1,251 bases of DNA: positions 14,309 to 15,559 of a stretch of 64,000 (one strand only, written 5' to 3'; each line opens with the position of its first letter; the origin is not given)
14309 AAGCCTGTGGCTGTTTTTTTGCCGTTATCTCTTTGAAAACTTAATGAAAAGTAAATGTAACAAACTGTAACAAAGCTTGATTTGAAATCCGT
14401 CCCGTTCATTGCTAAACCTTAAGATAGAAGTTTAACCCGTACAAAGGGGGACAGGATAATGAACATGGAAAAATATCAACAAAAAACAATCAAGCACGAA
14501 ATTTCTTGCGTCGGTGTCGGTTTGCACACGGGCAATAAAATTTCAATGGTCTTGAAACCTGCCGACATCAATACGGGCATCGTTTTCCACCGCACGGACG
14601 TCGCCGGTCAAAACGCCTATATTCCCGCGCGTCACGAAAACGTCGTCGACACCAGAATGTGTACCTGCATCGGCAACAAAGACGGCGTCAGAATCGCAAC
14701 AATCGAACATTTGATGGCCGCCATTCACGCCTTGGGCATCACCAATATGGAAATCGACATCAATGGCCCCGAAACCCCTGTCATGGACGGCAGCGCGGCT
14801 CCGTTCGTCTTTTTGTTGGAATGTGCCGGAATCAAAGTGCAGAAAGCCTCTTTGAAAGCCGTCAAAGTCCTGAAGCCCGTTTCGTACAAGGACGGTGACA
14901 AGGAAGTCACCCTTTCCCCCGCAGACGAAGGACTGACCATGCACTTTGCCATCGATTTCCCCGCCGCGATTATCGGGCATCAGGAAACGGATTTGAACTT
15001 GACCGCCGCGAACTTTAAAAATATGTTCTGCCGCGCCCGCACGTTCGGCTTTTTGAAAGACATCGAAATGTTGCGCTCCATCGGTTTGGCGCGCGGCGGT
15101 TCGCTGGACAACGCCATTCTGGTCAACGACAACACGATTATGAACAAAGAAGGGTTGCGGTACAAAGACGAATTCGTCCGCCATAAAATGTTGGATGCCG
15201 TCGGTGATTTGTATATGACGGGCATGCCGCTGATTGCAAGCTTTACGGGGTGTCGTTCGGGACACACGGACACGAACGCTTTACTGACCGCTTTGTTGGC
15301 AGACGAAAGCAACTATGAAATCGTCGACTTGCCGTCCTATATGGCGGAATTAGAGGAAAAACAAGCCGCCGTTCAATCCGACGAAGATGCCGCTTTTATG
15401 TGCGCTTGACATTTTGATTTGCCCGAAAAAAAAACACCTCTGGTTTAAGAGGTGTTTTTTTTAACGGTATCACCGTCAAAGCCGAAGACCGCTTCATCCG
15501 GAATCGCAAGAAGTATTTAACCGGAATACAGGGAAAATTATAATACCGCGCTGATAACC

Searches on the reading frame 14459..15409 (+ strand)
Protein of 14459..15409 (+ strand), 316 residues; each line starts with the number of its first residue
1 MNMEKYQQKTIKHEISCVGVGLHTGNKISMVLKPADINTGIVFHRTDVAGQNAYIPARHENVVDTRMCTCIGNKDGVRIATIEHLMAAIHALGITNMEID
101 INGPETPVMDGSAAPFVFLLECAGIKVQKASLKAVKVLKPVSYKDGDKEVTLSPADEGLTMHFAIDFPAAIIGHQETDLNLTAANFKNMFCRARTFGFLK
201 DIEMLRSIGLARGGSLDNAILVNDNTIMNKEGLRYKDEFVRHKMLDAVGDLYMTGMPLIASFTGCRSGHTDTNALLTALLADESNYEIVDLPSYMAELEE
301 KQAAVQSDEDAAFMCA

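Call 32: search_protein_families(library=ncbifam, proteins=[window:14459-15409:+], max_evalue=1e-8)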
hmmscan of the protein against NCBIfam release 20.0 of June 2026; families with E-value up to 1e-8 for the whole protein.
window:14459-15409:+ (316 aa): 3 families
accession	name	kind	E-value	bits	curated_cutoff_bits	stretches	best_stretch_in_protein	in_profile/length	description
TIGR00325.1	lpxC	equivalog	2.4e-103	345.6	187.25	1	7-291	2-283/297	UDP-3-O-acyl-N-acetylglucosamine deacetylase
NF009667.0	PRK13188.1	equivalog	2.3e-70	237.6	465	1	7-294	4-313/464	bifunctional UDP-3-O-[3-hydroxymyristoyl] N-acetylglucosamine deacetylase/3-hydroxyacyl-ACP dehydratase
NF009666.0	PRK13187.1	equivalog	7e-46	156.7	423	1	6-291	9-302/305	UDP-3-O-acyl N-acetylglycosamine deacetylase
